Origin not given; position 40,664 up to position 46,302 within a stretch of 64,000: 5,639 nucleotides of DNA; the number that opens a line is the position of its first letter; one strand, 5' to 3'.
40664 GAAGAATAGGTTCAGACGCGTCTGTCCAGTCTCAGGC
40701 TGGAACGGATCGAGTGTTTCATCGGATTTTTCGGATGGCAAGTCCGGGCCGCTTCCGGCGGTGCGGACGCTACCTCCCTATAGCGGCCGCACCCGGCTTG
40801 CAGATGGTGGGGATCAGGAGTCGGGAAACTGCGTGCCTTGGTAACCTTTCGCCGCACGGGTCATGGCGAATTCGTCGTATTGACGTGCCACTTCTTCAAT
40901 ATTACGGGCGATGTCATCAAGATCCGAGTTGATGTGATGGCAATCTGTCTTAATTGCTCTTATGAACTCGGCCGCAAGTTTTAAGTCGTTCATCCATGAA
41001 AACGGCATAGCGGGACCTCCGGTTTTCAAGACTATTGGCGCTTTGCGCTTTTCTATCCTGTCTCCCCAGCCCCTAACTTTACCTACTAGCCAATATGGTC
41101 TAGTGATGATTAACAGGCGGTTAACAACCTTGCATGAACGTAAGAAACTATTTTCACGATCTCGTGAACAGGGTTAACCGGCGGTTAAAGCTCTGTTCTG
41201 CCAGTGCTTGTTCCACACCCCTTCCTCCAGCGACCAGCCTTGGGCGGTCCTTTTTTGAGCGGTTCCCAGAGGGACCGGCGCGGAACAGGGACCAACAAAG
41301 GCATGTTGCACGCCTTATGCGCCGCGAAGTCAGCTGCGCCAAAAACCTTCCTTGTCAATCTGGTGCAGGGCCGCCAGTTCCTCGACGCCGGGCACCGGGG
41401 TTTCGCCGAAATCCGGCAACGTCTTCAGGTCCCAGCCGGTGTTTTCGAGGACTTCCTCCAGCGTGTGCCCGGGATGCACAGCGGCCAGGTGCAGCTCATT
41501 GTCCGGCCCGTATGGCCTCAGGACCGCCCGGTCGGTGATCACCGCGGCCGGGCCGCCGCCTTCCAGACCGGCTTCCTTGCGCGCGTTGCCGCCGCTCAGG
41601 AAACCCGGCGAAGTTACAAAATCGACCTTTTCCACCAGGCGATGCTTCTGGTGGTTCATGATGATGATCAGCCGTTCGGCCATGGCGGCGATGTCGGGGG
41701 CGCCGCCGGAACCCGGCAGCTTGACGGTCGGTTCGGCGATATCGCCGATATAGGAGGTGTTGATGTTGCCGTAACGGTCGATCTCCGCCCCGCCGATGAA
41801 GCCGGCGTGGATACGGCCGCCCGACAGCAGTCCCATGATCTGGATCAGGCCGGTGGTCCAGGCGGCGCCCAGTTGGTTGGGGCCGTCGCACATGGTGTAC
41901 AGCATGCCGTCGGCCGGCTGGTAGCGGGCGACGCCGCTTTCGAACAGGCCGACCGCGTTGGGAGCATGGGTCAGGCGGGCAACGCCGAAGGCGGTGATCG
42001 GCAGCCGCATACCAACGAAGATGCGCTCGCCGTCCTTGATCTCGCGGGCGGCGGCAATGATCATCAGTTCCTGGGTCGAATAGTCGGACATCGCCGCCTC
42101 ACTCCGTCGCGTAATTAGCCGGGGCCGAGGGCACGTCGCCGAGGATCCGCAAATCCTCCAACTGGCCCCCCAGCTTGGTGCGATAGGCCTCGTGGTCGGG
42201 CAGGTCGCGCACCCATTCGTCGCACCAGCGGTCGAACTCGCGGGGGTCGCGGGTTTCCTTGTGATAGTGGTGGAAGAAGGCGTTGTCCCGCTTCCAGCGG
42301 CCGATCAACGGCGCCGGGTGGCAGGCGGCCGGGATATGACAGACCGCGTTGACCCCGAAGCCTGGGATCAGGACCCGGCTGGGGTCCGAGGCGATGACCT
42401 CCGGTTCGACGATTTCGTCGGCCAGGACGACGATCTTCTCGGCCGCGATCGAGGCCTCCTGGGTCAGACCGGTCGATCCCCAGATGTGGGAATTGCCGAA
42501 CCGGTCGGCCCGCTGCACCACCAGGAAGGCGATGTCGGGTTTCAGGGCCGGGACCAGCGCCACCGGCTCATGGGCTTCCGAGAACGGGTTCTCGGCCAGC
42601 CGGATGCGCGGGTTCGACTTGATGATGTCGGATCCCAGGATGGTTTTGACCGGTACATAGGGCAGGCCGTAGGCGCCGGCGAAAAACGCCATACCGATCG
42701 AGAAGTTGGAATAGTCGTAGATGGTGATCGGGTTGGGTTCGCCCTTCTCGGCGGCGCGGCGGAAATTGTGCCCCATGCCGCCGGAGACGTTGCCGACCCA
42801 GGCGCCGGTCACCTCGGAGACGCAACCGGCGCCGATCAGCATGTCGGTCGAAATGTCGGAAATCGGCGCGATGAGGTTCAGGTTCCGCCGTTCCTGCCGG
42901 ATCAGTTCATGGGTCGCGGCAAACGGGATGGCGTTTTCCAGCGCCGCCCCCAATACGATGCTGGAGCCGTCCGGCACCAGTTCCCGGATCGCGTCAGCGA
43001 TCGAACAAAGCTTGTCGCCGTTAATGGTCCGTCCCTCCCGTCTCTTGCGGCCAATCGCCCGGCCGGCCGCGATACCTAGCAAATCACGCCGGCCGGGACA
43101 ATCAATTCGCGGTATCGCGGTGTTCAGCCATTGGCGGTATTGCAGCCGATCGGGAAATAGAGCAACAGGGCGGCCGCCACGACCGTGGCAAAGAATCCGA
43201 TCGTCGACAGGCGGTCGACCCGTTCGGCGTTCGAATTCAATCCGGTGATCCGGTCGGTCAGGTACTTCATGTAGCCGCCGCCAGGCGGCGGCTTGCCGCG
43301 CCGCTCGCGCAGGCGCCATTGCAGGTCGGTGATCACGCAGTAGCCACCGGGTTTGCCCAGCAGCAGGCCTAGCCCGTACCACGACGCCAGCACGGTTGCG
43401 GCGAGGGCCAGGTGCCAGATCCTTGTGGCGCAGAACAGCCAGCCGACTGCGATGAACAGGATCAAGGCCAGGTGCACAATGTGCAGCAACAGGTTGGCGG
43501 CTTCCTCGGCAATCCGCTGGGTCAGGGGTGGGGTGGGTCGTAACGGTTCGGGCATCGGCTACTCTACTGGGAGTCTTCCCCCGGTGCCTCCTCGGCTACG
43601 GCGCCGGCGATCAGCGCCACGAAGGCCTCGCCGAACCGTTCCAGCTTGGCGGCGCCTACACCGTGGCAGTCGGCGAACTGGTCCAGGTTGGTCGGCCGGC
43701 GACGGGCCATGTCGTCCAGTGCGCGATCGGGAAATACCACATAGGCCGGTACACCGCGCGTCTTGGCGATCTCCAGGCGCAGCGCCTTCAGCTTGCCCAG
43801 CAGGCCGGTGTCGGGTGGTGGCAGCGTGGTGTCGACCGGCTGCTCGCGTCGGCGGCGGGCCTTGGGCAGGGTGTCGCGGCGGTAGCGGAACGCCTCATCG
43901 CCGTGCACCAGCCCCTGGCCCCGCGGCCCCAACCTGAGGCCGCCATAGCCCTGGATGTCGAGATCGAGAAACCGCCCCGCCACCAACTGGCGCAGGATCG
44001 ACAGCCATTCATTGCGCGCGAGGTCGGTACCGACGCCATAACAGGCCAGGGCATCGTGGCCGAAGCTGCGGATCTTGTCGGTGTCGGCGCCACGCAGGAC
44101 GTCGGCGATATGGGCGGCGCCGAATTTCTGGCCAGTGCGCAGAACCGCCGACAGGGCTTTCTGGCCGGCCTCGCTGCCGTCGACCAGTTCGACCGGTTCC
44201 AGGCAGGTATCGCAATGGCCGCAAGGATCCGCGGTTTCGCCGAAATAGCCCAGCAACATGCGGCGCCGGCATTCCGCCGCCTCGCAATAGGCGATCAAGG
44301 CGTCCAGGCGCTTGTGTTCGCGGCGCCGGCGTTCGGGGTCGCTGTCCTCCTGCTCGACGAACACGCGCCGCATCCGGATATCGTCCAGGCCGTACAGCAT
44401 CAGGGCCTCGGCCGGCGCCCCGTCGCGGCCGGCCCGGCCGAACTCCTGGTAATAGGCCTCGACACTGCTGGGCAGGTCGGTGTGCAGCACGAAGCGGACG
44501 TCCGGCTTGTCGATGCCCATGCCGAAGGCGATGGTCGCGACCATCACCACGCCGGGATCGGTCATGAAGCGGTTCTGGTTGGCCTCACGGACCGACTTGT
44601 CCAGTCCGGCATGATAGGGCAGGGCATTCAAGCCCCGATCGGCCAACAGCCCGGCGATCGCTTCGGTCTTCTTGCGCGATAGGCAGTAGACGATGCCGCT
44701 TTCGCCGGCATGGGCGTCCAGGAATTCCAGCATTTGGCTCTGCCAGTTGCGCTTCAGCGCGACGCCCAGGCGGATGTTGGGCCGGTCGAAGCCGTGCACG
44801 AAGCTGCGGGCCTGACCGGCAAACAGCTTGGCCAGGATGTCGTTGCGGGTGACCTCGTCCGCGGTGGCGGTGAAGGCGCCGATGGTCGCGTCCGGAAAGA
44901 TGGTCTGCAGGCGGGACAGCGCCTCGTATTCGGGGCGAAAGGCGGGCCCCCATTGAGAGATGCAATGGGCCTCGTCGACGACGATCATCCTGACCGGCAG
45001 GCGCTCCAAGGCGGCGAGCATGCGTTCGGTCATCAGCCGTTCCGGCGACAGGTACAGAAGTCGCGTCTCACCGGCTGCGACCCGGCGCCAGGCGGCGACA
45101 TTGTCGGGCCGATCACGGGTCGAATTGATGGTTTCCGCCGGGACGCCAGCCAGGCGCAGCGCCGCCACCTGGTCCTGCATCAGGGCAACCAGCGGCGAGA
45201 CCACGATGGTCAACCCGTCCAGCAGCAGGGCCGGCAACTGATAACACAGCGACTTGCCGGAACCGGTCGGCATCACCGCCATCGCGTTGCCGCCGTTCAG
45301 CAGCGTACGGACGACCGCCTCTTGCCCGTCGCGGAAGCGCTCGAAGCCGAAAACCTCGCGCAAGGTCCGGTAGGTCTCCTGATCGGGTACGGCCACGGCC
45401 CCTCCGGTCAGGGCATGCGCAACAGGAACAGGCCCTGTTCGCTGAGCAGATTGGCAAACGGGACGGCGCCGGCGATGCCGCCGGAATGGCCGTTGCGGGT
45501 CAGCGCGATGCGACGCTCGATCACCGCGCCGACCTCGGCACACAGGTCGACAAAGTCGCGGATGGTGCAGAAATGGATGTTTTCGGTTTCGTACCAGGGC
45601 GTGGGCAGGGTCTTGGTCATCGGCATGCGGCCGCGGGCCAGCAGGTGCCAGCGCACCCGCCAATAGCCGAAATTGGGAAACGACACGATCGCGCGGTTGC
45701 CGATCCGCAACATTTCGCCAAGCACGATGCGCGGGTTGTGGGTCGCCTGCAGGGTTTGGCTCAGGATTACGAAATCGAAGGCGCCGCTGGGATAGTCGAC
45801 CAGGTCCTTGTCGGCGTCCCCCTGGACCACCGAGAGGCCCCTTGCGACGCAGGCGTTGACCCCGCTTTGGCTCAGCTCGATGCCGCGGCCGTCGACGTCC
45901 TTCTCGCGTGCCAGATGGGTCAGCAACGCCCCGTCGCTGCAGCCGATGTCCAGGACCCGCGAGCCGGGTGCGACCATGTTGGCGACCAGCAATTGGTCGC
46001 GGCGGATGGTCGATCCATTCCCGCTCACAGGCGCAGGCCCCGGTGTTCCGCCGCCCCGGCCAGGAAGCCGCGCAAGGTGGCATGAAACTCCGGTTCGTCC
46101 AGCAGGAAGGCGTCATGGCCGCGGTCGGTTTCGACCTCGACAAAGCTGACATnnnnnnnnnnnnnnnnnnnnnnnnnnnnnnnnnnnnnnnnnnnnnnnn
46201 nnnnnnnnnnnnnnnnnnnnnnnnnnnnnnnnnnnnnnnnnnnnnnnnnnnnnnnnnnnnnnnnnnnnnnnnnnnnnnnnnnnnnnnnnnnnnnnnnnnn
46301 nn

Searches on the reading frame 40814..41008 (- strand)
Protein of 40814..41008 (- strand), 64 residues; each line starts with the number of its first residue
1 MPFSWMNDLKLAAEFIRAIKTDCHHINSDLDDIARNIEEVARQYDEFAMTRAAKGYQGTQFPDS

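Call 14: list_cluster_members(proteins=[P0001, window:40814-41008:-])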
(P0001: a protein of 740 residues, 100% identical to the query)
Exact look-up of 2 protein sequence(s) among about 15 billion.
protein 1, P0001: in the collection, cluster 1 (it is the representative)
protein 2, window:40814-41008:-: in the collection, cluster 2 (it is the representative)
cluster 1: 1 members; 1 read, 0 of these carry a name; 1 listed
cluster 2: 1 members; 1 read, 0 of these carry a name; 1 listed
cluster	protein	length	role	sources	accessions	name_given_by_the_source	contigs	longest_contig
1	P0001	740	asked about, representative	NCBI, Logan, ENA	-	-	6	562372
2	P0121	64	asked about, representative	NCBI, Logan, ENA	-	-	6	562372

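Call 24: search_protein_families(library=ncbifam, proteins=[window:40814-41008:-], max_evalue=0.001)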
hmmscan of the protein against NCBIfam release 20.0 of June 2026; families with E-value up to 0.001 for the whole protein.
window:40814-41008:- (64 aa): 0 families

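Call 52: search_protein_representatives(protein=window:40814-41008:-)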
Query: 64 residues. Proteins with E-value up to 0.001 (for the whole library): 6; up to 1e-10: 1; up to 1e-30: 1. The best 6 are listed.
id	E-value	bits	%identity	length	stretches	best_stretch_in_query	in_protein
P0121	5.0e-37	139.9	100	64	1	1-64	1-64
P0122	1.5e-07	47.3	52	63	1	3-44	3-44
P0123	4.8e-05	39.4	38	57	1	2-51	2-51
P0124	1.1e-04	38.4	45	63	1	2-48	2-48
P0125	4.8e-04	36.3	31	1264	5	20-48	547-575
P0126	9.7e-04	35.3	46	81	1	6-46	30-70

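Call 54: find_encoding_contigs(protein=P0122, flank=4000, max_places=3)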
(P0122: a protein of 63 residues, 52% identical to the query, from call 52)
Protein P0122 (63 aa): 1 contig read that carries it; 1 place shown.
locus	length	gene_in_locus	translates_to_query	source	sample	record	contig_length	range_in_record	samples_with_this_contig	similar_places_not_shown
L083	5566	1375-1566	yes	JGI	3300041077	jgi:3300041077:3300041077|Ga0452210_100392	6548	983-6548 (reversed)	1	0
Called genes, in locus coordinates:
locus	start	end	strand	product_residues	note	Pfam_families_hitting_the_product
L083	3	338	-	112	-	?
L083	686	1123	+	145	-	PF00571:CBS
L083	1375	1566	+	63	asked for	-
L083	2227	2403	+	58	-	PF06240:COXG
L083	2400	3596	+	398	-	PF01266:DAO (faint), PF01494:FAD_binding_3, PF07992:Pyr_redox_2 (faint)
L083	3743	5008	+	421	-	-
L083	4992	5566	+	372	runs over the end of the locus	PF20256:MoCoBD_2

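Call 55: find_encoding_contigs(protein=P0123, flank=4000, max_places=3)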
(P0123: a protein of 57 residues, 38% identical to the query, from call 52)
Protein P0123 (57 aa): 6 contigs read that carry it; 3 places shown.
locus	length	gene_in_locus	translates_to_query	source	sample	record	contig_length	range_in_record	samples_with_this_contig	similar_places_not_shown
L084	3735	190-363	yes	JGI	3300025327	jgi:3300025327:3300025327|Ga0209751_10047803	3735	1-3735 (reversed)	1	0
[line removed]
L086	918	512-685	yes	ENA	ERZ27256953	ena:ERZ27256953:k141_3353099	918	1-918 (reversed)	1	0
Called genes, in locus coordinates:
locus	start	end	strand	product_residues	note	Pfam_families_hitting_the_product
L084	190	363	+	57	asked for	-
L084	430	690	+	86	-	-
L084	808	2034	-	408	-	PF13546:DDE_5, PF01609:DDE_Tnp_1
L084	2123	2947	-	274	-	PF23441:SDR, PF00106:adh_short, PF01370:Epimerase (weak), PF08659:KR, PF13561:adh_short_C2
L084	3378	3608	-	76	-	PF13340:DUF4096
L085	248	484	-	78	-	-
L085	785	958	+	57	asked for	-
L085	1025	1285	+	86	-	-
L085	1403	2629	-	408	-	PF13546:DDE_5, PF01609:DDE_Tnp_1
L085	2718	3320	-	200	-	?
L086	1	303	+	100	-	?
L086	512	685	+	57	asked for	-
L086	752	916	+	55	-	?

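Call 56: find_encoding_contigs(protein=P0124, flank=4000, max_places=3)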
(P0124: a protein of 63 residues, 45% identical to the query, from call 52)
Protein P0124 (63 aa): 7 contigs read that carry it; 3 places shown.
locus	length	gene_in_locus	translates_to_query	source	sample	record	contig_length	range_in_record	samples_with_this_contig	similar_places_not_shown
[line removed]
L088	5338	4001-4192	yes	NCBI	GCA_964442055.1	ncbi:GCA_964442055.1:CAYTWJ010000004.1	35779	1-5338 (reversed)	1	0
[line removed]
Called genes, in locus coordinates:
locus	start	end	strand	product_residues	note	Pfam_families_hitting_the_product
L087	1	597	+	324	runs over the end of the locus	PF18810:PBECR2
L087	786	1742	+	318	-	PF24473:CON_HrpB, PF08482:HrpB_C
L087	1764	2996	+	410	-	PF00108:Thiolase_N, PF00109:ketoacyl-synt (weak), PF02803:Thiolase_C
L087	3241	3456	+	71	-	PF09722:Xre_MbcA_ParS_C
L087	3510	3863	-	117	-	PF22751:DUF488-N3a, PF22752:DUF488-N3i, PF04343:DUF488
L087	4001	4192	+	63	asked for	-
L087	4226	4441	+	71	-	-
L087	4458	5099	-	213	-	PF04519:Bactofilin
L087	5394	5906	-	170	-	PF00232:Glyco_hydro_1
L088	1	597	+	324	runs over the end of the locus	PF18810:PBECR2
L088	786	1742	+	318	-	PF24473:CON_HrpB, PF08482:HrpB_C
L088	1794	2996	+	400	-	PF00108:Thiolase_N, PF00109:ketoacyl-synt (weak), PF02803:Thiolase_C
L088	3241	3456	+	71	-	PF09722:Xre_MbcA_ParS_C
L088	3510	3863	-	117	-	PF22751:DUF488-N3a, PF22752:DUF488-N3i, PF04343:DUF488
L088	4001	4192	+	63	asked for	-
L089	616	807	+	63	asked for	-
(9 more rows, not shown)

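Call 57: find_encoding_contigs(protein=P0126, flank=4000, max_places=3)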
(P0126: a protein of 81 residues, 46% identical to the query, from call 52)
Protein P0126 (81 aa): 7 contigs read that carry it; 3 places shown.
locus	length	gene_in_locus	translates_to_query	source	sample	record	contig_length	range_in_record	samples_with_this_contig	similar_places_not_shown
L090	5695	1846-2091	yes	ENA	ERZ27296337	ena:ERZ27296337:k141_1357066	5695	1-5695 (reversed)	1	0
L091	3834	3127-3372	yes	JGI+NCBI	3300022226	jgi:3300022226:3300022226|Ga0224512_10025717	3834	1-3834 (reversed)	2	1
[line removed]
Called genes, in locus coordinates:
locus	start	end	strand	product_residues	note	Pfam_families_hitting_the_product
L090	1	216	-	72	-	?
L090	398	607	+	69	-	-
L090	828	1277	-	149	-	-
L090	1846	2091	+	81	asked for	-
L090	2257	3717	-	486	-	PF00989:PAS, PF08448:PAS_4, PF13188:PAS_8 (faint), PF13426:PAS_9, PF08447:PAS_3, PF00512:HisKA, PF02518:HATPase_c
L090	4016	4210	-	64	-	PF04964:Flp_Fap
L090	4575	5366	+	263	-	PF17645:Amdase, PF01177:Asp_Glu_race (weak)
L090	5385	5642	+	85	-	-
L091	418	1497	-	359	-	PF00578:AhpC-TSA, PF08534:Redoxin (weak)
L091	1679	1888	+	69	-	-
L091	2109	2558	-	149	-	-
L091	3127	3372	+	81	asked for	-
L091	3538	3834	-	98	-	PF02518:HATPase_c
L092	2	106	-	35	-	?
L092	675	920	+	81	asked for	-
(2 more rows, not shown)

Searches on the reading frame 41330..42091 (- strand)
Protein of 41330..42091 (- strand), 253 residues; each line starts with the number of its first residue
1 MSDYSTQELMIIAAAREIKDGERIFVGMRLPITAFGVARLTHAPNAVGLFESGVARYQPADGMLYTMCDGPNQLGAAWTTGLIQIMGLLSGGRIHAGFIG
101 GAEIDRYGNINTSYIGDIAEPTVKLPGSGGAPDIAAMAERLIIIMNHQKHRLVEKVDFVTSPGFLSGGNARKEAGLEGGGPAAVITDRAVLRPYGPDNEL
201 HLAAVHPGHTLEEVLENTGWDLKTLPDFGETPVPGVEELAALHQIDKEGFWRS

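Call 4: search_protein_families(library=pfam, proteins=[window:41330-42091:-], max_evalue=0.01)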
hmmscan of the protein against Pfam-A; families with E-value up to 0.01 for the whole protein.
window:41330-42091:- (253 aa): 1 family
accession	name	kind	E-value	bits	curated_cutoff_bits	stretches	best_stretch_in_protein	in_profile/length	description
PF01144.29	CoA_trans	-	2.4e-26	92.9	23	1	10-217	4-217/217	Coenzyme A transferase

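Call 24: search_protein_families(library=ncbifam, proteins=[window:41330-42091:-], max_evalue=0.001)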
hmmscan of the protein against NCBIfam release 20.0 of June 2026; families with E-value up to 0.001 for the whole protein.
window:41330-42091:- (253 aa): 1 family
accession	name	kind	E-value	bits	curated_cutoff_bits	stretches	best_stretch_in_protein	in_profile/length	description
TIGR02428.1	pcaJ_scoB_fam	subfamily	4.2e-10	39.3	243.55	1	7-151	3-147/207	3-oxoacid CoA-transferase subunit B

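Call 45: search_solved_structures(query=window:41330-42091:-, max_evalue=0.001)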
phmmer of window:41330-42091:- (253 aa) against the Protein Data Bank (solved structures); distinct sequences matched with E-value up to 0.001: 16.
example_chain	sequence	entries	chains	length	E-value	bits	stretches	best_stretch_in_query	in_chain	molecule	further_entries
1poi_B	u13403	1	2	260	1.2e-39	139.5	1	2-239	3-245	GLUTACONATE COENZYME A-TRANSFERASE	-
5n02_D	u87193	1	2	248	2.1e-14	56.8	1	4-250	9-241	Glutaconate CoA-transferase family, subunit B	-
5n01_D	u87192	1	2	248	2.2e-14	56.8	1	4-250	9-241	Glutaconate CoA-transferase family, subunit B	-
5n00_B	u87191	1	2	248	2.5e-14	56.6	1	4-250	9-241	Glutaconate CoA-transferase family, subunit B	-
5n03_D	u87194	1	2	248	4.6e-14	55.7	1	4-250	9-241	Glutaconate CoA-transferase family, subunit B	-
5mzw_D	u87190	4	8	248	5.7e-14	55.4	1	4-250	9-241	Glutaconate CoA-transferase family, subunit B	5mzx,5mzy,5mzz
6con_B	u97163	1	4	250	6e-14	55.3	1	8-243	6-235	CoA-transferase subunit beta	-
6co6_B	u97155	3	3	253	3.1e-12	49.7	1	82-245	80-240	Probable CoA-transferase beta subunit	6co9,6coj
9ctd_C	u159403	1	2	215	1.3e-06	31.3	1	7-151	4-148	3-oxoacid CoA-transferase, B subunit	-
9csc_B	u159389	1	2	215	1.5e-06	31.1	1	7-151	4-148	3-oxoacid CoA-transferase, B subunit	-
9cry_B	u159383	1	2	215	2.5e-06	30.3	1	7-151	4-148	3-oxoacid CoA-transferase, B subunit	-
9cq2_B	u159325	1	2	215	3e-06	30.1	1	7-151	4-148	3-oxoacid CoA-transferase, B subunit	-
8k9h_A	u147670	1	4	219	5.3e-06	29.3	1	84-153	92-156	Butyrate-acetoacetate CoA-transferase subunit B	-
3cdk_B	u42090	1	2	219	1.1e-05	28.2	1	8-156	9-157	Succinyl-CoA:3-ketoacid-coenzyme A transferase subunit B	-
3rrl_B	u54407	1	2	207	6.5e-05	25.7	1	8-150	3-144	Succinyl-CoA:3-ketoacid-coenzyme A transferase subunit B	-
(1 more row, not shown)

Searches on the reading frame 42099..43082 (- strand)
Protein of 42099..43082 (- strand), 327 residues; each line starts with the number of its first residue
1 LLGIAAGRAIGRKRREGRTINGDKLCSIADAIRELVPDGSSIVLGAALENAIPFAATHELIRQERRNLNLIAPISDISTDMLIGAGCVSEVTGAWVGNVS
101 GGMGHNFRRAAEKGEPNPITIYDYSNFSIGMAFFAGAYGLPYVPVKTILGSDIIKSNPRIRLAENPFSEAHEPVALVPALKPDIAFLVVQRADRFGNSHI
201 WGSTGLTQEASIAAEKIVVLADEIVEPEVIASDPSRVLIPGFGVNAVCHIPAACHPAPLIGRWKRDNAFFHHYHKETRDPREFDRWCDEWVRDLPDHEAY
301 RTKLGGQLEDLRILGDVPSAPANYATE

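Call 24: search_protein_families(library=ncbifam, proteins=[window:42099-43082:-], max_evalue=0.001)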
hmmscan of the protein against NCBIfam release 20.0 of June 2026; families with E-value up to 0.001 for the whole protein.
window:42099-43082:- (327 aa): 1 family
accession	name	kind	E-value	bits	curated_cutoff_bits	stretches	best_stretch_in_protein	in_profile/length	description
TIGR02429.1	pcaI_scoA_fam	subfamily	1.2e-06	28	128.5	1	23-250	3-219/222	3-oxoacid CoA-transferase subunit A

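Call 44: search_solved_structures(query=window:42099-43082:-, max_evalue=0.001)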
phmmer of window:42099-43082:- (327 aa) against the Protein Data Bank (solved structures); distinct sequences matched with E-value up to 0.001: 5.
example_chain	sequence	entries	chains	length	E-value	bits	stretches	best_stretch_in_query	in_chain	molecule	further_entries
1poi_A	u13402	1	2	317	1.1e-39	139.4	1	24-313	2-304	GLUTACONATE COENZYME A-TRANSFERASE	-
5mzw_A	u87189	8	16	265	7.5e-19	71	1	24-278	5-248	Glutaconate CoA-transferase family, subunit A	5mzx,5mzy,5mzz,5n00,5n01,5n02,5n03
6co6_A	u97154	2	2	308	1.2e-13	53.8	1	18-292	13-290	Probable CoA-transferase alpha subunit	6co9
6coj_A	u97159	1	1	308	1.9e-13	53.2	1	18-292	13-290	Probable CoA-transferase alpha subunit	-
6con_A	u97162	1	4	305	1.1e-07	34.2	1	23-276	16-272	CoA-transferase subunit alpha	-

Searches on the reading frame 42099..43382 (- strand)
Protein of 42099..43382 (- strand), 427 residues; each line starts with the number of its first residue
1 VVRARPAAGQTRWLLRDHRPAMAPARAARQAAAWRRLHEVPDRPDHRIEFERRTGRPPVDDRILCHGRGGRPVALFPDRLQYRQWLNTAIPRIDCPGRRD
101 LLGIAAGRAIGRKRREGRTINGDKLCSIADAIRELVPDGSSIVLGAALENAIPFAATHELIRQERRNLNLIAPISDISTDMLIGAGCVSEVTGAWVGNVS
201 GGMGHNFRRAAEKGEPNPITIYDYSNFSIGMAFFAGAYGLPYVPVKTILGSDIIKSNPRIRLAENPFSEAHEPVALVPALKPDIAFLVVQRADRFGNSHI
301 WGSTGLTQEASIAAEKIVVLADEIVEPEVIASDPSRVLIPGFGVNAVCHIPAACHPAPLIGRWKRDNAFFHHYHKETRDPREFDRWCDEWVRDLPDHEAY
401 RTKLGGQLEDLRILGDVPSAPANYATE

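Call 4: search_protein_families(library=pfam, proteins=[window:42099-43382:-], max_evalue=0.01)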
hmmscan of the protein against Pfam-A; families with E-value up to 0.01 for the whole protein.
window:42099-43382:- (427 aa): 1 family
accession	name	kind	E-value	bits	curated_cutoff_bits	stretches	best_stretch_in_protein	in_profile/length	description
PF01144.29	CoA_trans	-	2e-16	60.5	23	1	127-347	3-214/217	Coenzyme A transferase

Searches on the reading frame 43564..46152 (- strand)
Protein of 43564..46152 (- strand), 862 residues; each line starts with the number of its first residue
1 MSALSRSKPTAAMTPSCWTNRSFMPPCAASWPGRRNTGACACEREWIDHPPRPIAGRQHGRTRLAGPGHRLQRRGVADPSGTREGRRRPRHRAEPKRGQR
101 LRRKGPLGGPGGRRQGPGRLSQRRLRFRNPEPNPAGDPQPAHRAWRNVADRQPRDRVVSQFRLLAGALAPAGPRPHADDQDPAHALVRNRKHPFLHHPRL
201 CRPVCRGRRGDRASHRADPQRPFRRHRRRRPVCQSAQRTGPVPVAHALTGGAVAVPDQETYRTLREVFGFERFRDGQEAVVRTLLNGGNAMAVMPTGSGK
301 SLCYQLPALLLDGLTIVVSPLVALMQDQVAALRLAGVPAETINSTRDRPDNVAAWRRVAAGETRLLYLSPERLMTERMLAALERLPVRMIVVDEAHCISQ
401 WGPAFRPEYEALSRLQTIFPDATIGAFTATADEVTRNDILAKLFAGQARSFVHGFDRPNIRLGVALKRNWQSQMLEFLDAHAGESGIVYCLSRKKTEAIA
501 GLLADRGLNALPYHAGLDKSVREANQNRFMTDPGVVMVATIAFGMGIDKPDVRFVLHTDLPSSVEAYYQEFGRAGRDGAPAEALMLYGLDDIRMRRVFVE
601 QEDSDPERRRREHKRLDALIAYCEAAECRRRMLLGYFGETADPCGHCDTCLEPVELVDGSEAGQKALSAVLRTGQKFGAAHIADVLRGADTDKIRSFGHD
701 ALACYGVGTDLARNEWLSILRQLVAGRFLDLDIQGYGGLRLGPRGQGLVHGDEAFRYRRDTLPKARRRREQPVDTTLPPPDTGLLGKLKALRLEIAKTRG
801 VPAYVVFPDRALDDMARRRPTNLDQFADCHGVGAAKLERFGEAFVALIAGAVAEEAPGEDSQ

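Call 4: search_protein_families(library=pfam, proteins=[window:43564-46152:-], max_evalue=0.01)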
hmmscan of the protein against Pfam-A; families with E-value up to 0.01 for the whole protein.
window:43564-46152:- (862 aa): 7 families
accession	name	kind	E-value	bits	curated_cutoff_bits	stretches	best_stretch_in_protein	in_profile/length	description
PF09382.16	RQC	-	9.5e-31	106.4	23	1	654-763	2-111/114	RQC domain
PF00270.35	DEAD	-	6.2e-25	88.3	26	1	275-433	2-162/167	DEAD/DEAH box helicase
PF00570.28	HRDC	-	7.8e-21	74.3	23.8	1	782-848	2-68/68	HRDC domain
PF16124.10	RecQ_Zn_bind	-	4.2e-18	66.3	25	1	590-651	2-66/66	RecQ zinc-binding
PF00271.37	Helicase_C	-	1.9e-17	63.9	23.5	1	474-578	6-110/110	Helicase conserved C-terminal domain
PF04851.21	ResIII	-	0.00031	21.1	22.5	1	273-431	4-162/164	Type III restriction enzyme, res subunit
PF13401.12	AAA_22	-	0.0054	17.5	27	0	295-406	13-98/130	AAA domain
